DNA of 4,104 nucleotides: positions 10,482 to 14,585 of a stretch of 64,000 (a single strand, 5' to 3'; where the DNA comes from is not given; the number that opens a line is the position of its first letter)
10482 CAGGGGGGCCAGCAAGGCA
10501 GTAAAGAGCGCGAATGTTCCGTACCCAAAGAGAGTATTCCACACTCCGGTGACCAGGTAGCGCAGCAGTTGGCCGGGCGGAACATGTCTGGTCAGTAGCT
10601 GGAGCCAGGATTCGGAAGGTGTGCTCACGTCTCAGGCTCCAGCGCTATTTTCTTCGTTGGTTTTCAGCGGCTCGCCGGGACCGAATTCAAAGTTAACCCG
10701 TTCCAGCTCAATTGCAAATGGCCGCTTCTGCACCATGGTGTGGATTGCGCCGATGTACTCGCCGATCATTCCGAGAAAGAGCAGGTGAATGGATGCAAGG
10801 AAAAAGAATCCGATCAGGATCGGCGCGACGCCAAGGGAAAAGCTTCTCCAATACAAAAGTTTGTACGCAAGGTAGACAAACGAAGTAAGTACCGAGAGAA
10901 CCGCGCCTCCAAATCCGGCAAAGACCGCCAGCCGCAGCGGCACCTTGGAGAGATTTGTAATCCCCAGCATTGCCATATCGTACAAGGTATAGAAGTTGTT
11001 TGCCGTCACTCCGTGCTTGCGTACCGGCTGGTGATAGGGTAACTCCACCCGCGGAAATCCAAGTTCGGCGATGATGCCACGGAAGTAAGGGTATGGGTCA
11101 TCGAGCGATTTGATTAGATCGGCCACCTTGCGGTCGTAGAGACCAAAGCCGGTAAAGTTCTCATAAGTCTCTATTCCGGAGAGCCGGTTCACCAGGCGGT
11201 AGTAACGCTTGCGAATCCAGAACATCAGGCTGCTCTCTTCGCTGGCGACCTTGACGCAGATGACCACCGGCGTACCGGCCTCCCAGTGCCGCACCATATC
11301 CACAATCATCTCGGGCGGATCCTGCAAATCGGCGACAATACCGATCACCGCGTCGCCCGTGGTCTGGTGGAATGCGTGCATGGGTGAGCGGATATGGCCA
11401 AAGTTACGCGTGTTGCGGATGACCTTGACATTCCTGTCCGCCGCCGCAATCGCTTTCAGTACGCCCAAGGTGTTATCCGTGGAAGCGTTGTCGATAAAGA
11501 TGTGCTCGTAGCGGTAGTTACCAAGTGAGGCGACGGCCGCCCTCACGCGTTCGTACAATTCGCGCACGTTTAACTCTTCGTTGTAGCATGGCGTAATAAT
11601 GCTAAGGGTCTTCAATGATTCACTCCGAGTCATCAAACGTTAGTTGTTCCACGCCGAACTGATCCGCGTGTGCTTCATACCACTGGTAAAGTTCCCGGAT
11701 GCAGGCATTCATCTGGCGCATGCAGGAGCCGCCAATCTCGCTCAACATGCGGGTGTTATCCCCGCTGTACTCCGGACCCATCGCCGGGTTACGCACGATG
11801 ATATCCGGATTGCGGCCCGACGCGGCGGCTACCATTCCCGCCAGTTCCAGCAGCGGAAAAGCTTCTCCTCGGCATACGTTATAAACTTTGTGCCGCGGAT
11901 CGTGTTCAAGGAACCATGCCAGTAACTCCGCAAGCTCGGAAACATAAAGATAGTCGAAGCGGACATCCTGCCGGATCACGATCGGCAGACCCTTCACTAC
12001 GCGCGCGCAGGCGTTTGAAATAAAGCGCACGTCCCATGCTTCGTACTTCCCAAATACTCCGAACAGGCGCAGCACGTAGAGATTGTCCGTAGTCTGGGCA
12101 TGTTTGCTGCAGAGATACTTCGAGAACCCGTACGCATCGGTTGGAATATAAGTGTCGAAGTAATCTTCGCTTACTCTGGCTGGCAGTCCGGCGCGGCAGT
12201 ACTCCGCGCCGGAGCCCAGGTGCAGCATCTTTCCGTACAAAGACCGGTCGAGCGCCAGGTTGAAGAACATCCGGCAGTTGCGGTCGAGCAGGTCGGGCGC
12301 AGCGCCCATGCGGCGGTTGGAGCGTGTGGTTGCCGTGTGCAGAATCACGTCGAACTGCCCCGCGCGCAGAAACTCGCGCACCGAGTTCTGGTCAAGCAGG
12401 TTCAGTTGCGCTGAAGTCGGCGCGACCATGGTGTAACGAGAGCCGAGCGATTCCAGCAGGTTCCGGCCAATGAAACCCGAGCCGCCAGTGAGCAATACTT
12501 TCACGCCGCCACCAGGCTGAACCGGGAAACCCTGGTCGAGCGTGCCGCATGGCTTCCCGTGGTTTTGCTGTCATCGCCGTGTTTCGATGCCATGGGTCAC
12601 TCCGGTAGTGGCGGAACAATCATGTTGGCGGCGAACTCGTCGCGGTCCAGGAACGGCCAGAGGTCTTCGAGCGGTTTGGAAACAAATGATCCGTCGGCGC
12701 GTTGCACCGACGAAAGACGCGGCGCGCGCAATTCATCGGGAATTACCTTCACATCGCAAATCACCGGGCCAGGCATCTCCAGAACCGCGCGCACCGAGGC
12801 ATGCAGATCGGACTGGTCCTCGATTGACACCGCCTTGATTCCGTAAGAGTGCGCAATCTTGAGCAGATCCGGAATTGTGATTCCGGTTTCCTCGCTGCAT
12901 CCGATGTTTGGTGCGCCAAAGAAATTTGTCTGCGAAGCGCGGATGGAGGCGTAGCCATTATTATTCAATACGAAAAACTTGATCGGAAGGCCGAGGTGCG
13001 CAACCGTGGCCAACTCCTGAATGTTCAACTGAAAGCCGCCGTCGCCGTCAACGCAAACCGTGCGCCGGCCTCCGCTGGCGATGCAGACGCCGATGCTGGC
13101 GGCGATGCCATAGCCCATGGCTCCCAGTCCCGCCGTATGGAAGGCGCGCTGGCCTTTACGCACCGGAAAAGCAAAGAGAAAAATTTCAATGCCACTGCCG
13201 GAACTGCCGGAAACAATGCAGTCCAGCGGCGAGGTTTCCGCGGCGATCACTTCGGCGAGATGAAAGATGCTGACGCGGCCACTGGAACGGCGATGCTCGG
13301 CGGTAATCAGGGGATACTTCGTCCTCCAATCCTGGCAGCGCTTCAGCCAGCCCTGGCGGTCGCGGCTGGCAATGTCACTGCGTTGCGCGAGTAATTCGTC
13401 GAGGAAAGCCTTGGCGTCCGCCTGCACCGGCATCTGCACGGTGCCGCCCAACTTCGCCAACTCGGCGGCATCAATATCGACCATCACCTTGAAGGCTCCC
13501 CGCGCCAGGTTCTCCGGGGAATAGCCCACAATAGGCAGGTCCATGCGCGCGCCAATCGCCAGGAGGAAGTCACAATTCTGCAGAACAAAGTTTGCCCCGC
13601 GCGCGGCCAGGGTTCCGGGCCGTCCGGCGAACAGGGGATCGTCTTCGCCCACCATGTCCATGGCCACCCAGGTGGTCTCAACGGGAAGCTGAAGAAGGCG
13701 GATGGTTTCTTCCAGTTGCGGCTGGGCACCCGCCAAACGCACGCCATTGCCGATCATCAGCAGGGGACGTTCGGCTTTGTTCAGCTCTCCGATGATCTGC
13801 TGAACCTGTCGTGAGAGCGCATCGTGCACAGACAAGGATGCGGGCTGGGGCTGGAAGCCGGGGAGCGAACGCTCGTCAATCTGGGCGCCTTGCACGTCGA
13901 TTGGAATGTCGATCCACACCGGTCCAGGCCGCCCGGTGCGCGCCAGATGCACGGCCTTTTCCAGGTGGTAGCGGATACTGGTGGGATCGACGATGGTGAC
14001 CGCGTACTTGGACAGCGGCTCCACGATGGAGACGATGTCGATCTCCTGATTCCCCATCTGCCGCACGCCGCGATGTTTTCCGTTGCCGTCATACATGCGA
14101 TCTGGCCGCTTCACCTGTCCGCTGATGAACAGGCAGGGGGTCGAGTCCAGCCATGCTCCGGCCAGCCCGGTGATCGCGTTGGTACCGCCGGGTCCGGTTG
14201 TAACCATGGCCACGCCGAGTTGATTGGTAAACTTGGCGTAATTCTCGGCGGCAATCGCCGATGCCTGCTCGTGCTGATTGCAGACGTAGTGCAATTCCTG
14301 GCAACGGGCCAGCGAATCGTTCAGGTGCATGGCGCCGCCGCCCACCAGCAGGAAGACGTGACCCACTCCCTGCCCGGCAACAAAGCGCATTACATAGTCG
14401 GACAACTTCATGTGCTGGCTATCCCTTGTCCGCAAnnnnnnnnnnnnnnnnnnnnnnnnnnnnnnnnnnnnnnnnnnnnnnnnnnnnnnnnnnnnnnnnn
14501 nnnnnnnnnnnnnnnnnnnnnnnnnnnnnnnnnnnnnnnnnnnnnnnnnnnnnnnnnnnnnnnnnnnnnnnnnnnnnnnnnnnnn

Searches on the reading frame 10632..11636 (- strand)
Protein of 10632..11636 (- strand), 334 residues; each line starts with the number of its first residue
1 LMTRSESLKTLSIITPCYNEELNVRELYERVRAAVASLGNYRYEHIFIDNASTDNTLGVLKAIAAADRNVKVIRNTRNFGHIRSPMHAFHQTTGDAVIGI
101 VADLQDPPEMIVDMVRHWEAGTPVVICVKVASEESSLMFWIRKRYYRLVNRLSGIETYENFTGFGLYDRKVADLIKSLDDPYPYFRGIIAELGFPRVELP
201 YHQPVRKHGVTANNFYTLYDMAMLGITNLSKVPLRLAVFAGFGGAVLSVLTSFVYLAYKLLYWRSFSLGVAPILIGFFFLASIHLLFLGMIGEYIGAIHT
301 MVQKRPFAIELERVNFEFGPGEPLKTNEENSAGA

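Call 49: search_protein_families(library=pfam, proteins=[window:10632-11636:-], max_evalue=0.0001)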
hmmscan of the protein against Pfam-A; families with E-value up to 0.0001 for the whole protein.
window:10632-11636:- (334 aa): 1 family
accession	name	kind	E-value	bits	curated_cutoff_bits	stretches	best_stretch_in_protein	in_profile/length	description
PF00535.33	Glycos_transf_2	-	5.9e-28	98.3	23.3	1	12-172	1-164/168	Glycosyl transferase family 2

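Call 74: search_solved_structures(query=window:10632-11636:-, max_evalue=0.001)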
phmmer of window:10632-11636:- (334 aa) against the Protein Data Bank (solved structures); distinct sequences matched with E-value up to 0.001: 9.
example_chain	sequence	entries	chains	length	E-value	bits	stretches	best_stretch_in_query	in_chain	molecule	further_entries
5ekp_C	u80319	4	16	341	2.5e-44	154.9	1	6-323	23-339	Uncharacterized glycosyltransferase sll0501 | Glycosyltransferase sll0501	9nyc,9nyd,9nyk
9nye_A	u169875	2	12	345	2.6e-44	154.9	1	6-323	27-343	Glycosyltransferase sll0501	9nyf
5eke_A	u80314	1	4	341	3.4e-44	154.5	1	6-323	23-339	Uncharacterized glycosyltransferase sll0501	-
9hwj_A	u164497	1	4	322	5e-31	111.2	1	7-307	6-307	Undecaprenyl-phosphate 4-deoxy-4-formamido-L-arabinose transferase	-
9bhc_C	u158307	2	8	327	8.6e-28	100.6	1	7-307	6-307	Undecaprenyl-phosphate 4-deoxy-4-formamido-L-arabinose transferase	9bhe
8vxh_A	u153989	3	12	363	1.1e-27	100.2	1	7-307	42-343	Undecaprenyl-phosphate 4-deoxy-4-formamido-L-arabinose transferase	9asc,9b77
5mlz_A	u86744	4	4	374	1.2e-12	50.9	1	8-127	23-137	Dolichol monophosphate mannose synthase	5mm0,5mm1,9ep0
7pdo_A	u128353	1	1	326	0.00034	23.1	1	7-113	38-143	Glucosyl-3-phosphoglycerate synthase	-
7p5l_A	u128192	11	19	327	0.00034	23.1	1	7-113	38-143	Glucosyl-3-phosphoglycerate synthase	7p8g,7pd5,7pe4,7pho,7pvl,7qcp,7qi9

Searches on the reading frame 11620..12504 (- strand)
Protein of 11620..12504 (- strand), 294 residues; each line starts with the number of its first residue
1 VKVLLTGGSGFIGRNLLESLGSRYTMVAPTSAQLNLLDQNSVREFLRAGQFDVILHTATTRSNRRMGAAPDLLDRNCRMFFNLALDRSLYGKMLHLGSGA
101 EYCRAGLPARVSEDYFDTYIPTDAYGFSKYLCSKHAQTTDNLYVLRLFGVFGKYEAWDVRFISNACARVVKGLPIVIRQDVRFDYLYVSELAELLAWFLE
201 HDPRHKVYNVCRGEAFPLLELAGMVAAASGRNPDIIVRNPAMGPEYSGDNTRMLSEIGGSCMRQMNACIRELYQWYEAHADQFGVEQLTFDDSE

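Call 49: search_protein_families(library=pfam, proteins=[window:11620-12504:-], max_evalue=0.0001)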
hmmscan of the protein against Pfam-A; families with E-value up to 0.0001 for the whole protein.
window:11620-12504:- (294 aa): 3 families
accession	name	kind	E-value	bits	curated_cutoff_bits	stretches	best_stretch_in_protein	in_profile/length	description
PF01370.27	Epimerase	-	2.2e-23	83.4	20.9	1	3-211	1-240/240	NAD dependent epimerase/dehydratase family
PF04321.23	RmlD_sub_bind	-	8.1e-12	45.2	27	1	1-229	1-231/287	RmlD substrate binding domain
PF16363.11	GDP_Man_Dehyd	-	3e-05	24.1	27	0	33-228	58-265/332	GDP-mannose 4,6 dehydratase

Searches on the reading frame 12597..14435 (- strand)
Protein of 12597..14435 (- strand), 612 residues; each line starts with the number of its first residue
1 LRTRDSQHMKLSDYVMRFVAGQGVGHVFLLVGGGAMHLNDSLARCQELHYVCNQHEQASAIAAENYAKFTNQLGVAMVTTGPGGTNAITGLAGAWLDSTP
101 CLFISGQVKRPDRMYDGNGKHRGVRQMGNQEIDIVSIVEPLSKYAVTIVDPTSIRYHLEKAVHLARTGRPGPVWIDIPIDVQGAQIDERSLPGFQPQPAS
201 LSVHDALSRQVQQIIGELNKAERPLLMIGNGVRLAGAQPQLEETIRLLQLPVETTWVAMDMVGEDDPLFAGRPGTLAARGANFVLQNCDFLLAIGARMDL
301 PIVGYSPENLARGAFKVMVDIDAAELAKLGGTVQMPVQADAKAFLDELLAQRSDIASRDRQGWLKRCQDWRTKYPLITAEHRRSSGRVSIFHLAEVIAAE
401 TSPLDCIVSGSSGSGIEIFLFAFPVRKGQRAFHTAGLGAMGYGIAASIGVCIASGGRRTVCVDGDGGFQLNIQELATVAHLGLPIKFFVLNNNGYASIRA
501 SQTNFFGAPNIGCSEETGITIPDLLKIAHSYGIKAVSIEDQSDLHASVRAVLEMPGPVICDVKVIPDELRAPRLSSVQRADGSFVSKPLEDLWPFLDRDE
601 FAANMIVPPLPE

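Call 49: search_protein_families(library=pfam, proteins=[window:12597-14435:-], max_evalue=0.0001)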
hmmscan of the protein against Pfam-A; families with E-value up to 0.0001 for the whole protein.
window:12597-14435:- (612 aa): 3 families
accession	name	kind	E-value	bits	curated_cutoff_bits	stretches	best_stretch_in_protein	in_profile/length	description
PF02775.26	TPP_enzyme_C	-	1.3e-34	119.6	21.9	1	423-562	13-151/151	Thiamine pyrophosphate enzyme, C-terminal TPP binding domain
PF02776.23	TPP_enzyme_N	-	4.3e-31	107.6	26.8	1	9-135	1-117/119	Thiamine pyrophosphate enzyme, N-terminal TPP binding domain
PF00205.28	TPP_enzyme_M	-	8.7e-28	97.2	30.4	1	211-348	1-137/137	Thiamine pyrophosphate enzyme, central domain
